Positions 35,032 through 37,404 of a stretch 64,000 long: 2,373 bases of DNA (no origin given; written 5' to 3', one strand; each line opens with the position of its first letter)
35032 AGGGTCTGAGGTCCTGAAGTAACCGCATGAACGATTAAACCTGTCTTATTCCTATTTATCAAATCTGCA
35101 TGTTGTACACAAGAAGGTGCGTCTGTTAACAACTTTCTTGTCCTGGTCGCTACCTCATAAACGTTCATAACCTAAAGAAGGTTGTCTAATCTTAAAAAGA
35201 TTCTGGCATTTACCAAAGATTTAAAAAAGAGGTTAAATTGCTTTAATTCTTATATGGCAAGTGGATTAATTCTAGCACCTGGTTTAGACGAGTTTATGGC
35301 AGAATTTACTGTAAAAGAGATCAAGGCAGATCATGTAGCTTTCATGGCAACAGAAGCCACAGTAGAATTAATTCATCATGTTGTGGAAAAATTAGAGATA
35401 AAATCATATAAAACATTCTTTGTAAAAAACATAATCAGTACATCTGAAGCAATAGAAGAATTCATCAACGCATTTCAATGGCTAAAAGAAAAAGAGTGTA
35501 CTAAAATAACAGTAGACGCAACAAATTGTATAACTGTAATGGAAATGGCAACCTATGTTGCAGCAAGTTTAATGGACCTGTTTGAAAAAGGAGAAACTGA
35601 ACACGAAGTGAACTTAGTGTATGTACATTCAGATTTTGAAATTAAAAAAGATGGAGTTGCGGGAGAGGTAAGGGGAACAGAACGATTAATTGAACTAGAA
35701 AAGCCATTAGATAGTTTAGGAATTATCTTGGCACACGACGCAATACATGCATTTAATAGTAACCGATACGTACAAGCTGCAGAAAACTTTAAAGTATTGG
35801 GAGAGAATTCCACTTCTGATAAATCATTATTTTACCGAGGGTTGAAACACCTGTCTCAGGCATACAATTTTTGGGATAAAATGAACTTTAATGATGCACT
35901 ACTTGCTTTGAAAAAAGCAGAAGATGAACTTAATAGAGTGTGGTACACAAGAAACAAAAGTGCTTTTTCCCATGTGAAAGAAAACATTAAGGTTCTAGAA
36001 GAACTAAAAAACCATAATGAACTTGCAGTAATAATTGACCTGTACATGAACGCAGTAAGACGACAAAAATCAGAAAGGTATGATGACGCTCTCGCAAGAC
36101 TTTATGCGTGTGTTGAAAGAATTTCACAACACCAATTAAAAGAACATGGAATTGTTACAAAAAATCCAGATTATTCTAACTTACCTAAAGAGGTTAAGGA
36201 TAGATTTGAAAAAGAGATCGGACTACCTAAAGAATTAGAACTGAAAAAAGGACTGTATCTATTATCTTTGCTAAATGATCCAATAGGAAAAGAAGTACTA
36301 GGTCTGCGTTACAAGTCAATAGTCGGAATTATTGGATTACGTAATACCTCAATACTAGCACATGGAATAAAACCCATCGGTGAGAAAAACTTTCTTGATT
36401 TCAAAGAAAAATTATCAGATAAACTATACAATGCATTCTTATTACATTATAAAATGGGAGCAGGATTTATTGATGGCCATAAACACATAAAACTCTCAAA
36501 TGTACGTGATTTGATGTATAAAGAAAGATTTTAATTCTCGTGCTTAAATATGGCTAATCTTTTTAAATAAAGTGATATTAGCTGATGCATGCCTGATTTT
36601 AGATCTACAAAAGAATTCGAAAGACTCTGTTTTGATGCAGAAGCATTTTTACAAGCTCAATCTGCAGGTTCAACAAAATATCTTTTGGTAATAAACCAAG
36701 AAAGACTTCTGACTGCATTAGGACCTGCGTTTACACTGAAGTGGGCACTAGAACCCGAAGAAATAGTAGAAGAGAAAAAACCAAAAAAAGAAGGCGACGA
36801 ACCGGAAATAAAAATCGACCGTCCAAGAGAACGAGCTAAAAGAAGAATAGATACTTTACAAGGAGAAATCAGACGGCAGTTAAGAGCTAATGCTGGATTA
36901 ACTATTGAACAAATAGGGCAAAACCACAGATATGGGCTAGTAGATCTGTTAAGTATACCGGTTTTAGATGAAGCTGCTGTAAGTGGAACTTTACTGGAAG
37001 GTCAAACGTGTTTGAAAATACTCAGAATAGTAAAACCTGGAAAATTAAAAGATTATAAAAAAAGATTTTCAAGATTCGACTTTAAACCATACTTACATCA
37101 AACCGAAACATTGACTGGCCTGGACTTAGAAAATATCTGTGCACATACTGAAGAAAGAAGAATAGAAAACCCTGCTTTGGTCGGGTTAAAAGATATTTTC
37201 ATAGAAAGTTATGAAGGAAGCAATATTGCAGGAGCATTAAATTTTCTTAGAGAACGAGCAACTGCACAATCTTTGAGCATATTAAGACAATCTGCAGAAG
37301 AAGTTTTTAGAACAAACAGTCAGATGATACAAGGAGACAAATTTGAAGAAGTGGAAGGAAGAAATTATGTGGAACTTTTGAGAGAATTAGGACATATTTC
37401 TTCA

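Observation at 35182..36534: Orphan CARF-HEPN (Csx1/Csm6-like) effector with no cas genes or CRISPR array within 64 kb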

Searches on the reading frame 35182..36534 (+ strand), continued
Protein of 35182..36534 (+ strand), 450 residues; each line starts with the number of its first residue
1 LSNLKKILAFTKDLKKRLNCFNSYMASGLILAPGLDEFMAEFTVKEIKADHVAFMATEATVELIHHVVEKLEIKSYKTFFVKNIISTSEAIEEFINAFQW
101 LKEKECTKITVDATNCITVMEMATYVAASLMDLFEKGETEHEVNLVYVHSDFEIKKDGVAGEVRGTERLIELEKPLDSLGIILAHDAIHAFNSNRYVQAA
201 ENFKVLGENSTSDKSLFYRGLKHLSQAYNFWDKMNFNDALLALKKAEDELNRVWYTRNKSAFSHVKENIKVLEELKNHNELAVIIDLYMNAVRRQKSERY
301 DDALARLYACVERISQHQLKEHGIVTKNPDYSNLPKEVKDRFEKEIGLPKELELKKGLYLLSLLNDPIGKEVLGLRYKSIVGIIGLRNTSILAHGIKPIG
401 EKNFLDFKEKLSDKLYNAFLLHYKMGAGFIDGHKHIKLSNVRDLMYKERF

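Call 46: find_related_loci(query=A4, collection=metagenome_contigs, flank=10000)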
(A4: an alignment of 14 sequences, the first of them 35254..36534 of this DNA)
Query A4 (426 aa) in metagenome_contigs; peptide patterns used: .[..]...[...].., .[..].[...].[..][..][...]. (x = any residue, [..] = any of these).
102 stretches matched a pattern; 7 encode a relative of the query (tblastn E <= 1e-3); 6 distinct loci.
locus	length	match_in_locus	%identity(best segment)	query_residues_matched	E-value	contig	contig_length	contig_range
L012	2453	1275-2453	79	1-393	0e+0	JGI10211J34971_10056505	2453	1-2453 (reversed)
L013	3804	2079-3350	52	4-424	1e-150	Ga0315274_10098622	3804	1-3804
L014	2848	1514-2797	51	1-424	1e-140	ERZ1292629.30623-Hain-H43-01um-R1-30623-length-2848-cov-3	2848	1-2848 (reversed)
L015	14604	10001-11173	47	1-395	7e-122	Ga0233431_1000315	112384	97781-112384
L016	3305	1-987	49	99-424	6e-94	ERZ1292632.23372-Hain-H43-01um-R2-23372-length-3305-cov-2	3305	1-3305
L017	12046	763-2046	49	1-424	1e-131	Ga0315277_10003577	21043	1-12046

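Call 47: find_related_loci(query=A4, collection=viral_contigs, flank=10000)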
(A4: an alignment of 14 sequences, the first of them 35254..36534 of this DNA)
Query A4 (426 aa) in viral_contigs; peptide patterns used: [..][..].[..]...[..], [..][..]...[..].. (x = any residue, [..] = any of these).
306 stretches matched a pattern, but none encodes a relative of the query by tblastn (E <= 1e-3).

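Call 79: list_cluster_members(proteins=[P0024, window:35254-36534:+, window:53365-55542:+])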
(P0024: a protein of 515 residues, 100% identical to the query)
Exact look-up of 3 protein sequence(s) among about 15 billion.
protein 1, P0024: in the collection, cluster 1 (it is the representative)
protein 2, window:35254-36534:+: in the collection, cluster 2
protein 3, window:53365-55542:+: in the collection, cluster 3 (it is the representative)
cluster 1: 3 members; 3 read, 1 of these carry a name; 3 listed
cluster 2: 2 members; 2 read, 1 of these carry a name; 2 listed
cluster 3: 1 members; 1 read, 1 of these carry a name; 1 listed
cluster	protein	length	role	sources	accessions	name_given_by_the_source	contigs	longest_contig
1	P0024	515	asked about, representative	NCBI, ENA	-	-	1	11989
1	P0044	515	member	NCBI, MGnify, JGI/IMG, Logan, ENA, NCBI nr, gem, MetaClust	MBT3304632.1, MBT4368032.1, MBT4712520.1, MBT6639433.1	hypothetical protein HN592_02240 [Candidatus Woesearchaeota archaeon] | CR=1 FL=1 | hypothetical protein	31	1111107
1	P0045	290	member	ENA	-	-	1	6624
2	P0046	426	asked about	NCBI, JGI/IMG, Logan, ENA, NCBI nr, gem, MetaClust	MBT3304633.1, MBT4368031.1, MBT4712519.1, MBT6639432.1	TIGR02710 family CRISPR-associated protein [Candidatus Woesearchaeota archaeon] | CRISPR-associated protein (TIGR02710 family) | \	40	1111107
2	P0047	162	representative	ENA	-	-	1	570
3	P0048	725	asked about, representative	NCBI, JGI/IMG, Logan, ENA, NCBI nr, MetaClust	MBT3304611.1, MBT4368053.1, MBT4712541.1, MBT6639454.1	elongation factor EF-2 [Candidatus Woesearchaeota archaeon] | elongation factor 2 | \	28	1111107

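Call 81: search_solved_structures(query=A4, max_evalue=0.01, show_alignments=2)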
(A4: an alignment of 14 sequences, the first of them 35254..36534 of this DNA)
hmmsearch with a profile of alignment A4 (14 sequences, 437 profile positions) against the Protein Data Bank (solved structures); distinct sequences matched with E-value up to 0.01: 4.
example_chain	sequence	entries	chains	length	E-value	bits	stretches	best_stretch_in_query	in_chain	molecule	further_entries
8jbb_A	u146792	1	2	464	4.8e-10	42.1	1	140-378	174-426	CRISPR system endoribonuclease Csm6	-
8jbc_A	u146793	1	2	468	4.8e-10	42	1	140-378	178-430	CRISPR system endoribonuclease Csm6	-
5fsh_A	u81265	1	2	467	4.8e-10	42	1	140-378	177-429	CSM6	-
8jh1_A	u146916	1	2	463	1.1e-09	40.9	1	143-378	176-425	CRISPR system endoribonuclease Csm6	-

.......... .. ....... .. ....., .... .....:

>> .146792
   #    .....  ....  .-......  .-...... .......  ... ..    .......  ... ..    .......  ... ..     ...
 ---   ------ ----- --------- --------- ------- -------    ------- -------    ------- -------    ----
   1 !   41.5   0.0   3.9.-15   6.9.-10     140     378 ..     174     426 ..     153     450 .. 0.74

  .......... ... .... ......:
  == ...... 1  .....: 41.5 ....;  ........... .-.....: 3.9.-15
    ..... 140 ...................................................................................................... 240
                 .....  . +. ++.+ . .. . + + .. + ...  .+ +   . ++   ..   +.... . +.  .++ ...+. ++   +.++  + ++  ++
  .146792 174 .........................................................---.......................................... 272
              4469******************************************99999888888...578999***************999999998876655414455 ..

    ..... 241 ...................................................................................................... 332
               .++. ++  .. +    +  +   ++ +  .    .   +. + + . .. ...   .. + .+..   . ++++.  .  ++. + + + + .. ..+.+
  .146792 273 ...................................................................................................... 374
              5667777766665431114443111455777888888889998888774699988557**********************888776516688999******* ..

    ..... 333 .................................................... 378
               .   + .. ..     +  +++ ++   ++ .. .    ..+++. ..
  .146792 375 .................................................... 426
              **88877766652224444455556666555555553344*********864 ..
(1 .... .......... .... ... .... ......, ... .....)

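Call 103: search_protein_families(library=padloc, alignment_id=A8, max_evalue=0.000001)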
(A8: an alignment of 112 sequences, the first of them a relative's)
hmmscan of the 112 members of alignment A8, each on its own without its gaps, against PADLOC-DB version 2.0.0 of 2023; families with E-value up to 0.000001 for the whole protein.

A. member 1, L001:2755-3093:- (112 aa): 0 families

B. families by the number of members that match (of 112 scanned): 64 families (the first 25 are shown)
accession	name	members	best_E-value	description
PDLC02904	pVip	2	9.5e-25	Viperins associated with kinases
PDLC02903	pVip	2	1.6e-24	Viperins not associated with kinases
PDLC04789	PDC-S01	2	2.4e-08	-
PDLC03014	subtilase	1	1.7e-28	-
PDLC02861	DpdF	1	6.3e-28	DpdF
PDLC02864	DpdF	1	2.4e-25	DpdF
PDLC04105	HerA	1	1.8e-22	-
PDLC02870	DpdF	1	4.2e-22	DpdF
PDLC04140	mad8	1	1.1e-21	mads_8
PDLC04906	PDC-S09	1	2.1e-21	-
PDLC04904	PDC-S09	1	2.4e-21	-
PDLC03928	PsyrT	1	5.3e-21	-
PDLC03960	SngC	1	1.8e-20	-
PDLC04902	PDC-S09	1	7.5e-20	-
PDLC02503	BrxHI|BrxHII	1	8.8e-20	BrxHI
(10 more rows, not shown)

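Call 106: search_protein_families(library=pfam, proteins=[L002:7165-9336:+, L007:7177-7707:+, L007:7926-8279:+, L015:11543-11968:+, L003:5347-8793:-, L003:9400-11274:-, L005:5631-6698:+], max_evalue=0.01)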
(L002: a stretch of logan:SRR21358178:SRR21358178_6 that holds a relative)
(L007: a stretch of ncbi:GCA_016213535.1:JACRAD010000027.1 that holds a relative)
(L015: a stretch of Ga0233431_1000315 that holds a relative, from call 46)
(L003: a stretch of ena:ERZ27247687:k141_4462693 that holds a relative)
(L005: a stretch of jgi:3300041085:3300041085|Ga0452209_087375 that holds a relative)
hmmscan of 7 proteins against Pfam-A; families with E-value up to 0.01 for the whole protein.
L002:7165-9336:+ (723 aa): 0 families

L007:7177-7707:+ (176 aa): 0 families

L007:7926-8279:+ (117 aa): 0 families

L015:11543-11968:+ (141 aa): 0 families

L003:5347-8793:- (1148 aa): 0 families

L003:9400-11274:- (624 aa): 0 families

L005:5631-6698:+ (355 aa): 2 families
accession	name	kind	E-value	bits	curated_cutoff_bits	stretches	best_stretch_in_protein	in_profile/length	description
PF04055.27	Radical_SAM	-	5.8e-21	75.8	29.5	1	12-161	4-166/166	Radical SAM superfamily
PF13353.11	Fer4_12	-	0.00018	22.3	22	1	12-73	12-76/137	4Fe-4S single cluster domain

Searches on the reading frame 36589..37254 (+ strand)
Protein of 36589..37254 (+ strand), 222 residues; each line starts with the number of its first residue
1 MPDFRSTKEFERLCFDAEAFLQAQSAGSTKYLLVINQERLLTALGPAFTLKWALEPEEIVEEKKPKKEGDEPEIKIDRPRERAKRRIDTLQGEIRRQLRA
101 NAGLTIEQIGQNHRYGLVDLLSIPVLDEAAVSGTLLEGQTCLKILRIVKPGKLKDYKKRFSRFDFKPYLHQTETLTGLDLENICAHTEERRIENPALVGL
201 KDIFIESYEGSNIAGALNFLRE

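Call 76: predict_structure(alignment_id=A6)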
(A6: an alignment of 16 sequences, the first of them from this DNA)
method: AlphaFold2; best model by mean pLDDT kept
length: 222 residues; sequences in the alignment: 16
mean_pLDDT: 70.9   pTM: 0.68
mean pLDDT of the five models: 70.9, 70.0, 68.9, 67.9, 65.3
residues with pLDDT >= 90: 13; 70-90: 112; 50-70: 82; < 50: 15
segments of 3 or more residues with pLDDT < 50: 1-3, 161-165, 167-169
pLDDT, mean of each block of 10 residues (from residue 1): 61 80 73 90 80 62 55 54 64 68 74 75 84 85 82 55 47 78 86 87 71 52 52
secondary structure, 60 per line:
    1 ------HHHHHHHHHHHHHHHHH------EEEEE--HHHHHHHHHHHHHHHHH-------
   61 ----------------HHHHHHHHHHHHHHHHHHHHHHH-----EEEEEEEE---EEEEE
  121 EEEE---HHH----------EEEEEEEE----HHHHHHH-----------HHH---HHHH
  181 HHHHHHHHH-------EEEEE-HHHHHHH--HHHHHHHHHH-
elements in order: H7-23 E30-34 H37-53 H77-99 E105-112 E116-124 E141-148 H153-159 H177-189 E197-201 H203-209 H212-221
